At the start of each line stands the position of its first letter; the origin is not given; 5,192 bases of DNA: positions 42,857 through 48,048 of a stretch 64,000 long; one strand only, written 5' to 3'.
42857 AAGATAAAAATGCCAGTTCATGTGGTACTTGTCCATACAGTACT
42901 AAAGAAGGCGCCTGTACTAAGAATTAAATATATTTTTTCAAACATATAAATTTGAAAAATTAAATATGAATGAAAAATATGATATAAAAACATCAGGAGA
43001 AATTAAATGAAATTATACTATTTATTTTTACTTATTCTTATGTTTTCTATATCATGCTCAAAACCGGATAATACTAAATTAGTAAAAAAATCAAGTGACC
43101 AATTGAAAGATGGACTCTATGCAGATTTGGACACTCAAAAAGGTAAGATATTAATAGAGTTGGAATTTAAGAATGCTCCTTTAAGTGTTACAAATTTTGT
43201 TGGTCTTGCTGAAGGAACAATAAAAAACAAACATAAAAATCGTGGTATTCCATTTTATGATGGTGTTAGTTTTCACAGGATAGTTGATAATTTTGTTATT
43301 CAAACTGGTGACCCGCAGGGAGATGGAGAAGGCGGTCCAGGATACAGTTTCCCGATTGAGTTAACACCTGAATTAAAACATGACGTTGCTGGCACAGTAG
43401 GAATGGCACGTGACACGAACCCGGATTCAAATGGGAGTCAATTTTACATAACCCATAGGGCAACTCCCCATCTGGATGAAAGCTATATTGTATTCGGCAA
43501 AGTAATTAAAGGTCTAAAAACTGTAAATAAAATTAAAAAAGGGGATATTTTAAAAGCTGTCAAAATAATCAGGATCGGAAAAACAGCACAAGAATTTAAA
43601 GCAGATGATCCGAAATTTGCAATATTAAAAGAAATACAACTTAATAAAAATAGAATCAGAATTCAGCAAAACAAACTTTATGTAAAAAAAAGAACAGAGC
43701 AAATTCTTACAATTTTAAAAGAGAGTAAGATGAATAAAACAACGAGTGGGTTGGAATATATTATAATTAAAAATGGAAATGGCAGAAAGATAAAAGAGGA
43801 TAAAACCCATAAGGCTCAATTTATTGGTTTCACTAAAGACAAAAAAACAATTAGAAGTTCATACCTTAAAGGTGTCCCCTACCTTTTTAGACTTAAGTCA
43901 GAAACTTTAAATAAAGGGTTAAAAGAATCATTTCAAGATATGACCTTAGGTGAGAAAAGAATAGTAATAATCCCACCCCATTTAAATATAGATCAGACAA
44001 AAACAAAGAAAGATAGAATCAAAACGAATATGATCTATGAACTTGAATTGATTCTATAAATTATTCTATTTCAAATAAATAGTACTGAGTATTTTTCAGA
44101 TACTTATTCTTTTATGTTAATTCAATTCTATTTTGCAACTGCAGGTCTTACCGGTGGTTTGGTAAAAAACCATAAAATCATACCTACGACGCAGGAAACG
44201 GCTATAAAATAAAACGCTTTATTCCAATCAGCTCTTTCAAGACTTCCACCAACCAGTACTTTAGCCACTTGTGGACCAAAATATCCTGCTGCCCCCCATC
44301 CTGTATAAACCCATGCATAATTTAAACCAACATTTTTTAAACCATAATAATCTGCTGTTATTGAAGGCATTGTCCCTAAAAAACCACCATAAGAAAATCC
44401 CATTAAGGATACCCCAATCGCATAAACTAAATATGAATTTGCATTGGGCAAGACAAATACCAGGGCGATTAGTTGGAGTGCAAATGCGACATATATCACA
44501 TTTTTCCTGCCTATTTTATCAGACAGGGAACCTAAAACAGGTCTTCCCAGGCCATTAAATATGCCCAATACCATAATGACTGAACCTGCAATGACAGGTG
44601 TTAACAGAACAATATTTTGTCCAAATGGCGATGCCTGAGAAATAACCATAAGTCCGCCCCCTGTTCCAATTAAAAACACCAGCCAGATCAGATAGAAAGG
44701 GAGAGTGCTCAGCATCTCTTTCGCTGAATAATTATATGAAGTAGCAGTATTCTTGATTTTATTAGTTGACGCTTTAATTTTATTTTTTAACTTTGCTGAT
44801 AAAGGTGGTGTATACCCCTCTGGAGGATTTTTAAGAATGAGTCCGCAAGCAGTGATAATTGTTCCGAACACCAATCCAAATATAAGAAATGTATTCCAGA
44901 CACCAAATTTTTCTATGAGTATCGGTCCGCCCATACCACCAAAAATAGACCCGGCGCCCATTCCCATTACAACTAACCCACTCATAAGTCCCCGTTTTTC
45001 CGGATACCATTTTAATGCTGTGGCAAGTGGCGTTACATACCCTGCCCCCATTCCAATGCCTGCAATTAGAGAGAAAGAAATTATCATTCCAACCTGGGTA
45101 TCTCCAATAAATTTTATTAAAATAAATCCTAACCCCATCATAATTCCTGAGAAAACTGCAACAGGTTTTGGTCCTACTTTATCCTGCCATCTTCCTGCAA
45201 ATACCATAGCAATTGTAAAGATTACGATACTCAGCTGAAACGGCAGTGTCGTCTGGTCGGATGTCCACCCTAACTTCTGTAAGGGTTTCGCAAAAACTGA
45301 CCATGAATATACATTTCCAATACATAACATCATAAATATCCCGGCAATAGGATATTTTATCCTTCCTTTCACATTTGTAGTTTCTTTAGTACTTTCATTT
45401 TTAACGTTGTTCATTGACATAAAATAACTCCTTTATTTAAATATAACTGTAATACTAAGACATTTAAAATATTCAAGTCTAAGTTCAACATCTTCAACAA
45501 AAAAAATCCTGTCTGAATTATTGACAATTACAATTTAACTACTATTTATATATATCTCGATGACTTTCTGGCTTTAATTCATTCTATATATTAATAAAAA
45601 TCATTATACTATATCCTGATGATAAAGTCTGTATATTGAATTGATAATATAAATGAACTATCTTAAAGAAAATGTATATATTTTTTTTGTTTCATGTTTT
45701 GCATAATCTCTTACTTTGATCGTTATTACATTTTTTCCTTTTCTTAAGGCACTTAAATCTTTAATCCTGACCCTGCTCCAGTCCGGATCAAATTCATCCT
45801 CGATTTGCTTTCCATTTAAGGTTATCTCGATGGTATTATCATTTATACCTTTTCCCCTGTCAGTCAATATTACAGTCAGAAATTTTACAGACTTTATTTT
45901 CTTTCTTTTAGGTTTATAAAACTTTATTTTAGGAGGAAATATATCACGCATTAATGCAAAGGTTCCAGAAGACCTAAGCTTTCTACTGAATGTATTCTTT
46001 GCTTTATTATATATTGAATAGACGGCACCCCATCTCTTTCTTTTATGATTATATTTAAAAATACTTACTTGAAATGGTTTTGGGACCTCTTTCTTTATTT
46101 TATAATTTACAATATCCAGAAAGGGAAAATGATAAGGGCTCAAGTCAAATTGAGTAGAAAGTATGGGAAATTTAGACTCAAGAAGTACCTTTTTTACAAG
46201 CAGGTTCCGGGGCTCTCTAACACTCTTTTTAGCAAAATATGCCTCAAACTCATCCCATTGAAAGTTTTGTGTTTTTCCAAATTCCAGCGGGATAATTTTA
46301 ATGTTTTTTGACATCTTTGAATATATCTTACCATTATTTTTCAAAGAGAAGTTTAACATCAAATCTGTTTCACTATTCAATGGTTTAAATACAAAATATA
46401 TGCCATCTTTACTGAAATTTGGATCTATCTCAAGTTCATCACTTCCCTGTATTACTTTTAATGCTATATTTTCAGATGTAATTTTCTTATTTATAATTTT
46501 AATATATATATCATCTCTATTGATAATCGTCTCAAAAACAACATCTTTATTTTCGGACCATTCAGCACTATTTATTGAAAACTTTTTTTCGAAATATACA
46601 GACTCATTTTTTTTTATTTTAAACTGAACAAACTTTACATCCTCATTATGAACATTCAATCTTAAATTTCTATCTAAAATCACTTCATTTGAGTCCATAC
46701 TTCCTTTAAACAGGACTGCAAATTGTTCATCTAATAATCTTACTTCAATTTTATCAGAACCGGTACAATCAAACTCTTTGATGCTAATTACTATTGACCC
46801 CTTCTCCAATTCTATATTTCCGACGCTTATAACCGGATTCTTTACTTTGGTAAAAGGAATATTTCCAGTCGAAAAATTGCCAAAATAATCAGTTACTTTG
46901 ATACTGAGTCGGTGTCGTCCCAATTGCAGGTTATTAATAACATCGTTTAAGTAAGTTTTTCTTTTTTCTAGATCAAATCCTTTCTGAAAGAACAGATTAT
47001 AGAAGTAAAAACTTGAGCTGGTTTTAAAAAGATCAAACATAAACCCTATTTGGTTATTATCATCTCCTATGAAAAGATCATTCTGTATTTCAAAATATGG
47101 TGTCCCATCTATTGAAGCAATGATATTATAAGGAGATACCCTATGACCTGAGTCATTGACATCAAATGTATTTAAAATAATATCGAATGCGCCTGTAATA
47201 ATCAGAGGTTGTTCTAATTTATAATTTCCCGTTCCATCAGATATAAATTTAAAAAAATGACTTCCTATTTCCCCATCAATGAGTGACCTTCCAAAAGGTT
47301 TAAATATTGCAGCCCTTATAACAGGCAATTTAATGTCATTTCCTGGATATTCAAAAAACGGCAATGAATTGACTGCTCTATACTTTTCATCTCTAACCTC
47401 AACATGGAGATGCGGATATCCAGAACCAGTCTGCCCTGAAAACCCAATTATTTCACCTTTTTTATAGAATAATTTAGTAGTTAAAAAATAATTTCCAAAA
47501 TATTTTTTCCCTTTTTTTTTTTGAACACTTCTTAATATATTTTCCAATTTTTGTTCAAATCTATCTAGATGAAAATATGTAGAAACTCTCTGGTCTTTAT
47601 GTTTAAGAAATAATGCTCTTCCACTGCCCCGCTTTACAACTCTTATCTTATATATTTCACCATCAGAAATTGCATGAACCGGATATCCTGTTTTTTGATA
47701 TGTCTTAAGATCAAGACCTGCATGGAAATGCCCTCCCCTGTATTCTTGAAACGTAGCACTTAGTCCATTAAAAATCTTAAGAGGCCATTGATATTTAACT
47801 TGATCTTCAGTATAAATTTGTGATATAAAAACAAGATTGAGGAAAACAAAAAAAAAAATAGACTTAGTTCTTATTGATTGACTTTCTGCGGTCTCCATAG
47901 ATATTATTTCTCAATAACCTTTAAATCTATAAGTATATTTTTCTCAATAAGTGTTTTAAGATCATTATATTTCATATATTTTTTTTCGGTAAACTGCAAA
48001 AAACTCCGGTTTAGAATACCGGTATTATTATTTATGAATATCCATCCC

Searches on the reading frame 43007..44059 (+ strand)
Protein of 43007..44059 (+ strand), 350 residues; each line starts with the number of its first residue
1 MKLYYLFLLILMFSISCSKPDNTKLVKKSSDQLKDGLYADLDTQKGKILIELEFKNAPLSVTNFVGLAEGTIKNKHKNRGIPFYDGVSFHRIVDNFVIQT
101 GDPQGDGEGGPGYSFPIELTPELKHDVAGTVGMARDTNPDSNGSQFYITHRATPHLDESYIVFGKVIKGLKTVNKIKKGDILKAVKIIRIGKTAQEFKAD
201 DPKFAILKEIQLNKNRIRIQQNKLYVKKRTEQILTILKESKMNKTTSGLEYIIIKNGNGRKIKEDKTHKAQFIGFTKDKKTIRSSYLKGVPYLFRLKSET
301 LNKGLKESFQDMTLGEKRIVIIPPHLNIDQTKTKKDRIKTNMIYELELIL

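Call 53: search_protein_families(library=pfam, proteins=[window:43007-44059:+], max_evalue=0.00001)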
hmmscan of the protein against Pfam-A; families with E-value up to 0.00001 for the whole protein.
window:43007-44059:+ (350 aa): 2 families
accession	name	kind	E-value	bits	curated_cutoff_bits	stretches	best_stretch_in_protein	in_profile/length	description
PF00160.26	Pro_isomerase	-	3.2e-41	141.6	21.7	1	39-188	2-155/159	Cyclophilin type peptidyl-prolyl cis-trans isomerase/CLD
PF00254.34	FKBP_C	-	1.2e-12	48.4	21.1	1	260-348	3-93/94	FKBP-type peptidyl-prolyl cis-trans isomerase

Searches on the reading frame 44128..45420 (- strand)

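Call 53: search_protein_families(library=pfam, proteins=[window:44128-45420:-], max_evalue=0.00001)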
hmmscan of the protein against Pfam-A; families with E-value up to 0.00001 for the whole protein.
window:44128-45420:- (430 aa): 1 family
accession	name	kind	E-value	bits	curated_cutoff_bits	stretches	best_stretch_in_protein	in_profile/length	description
PF07690.21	MFS_1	-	4.6e-51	174.2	33.4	2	30-323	6-285/347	Major Facilitator Superfamily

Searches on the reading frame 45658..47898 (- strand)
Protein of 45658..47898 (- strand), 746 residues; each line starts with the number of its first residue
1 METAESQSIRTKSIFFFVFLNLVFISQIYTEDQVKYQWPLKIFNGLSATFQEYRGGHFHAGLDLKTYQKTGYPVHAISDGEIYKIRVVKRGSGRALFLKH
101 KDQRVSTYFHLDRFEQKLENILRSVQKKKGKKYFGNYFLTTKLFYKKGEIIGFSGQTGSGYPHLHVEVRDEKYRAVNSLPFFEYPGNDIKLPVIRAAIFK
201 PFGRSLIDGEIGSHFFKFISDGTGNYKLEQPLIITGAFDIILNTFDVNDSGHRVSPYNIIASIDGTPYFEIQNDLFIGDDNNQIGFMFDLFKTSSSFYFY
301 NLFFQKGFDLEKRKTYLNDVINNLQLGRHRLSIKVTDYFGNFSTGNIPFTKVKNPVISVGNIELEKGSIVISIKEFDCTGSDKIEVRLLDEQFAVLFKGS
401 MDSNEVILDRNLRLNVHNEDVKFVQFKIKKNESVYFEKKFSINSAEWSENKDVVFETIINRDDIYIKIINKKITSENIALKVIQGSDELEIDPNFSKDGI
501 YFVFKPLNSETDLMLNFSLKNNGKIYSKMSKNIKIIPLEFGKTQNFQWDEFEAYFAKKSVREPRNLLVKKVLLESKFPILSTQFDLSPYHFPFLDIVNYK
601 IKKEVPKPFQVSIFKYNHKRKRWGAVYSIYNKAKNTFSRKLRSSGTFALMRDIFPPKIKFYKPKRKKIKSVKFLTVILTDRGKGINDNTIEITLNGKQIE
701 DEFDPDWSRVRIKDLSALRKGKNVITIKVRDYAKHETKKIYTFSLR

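Call 53: search_protein_families(library=pfam, proteins=[window:45658-47898:-], max_evalue=0.00001)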
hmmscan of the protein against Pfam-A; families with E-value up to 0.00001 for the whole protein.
window:45658-47898:- (746 aa): 1 family
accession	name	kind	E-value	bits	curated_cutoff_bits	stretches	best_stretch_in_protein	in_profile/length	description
PF01551.29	Peptidase_M23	-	1.8e-13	51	28.7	1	58-117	2-58/96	Peptidase family M23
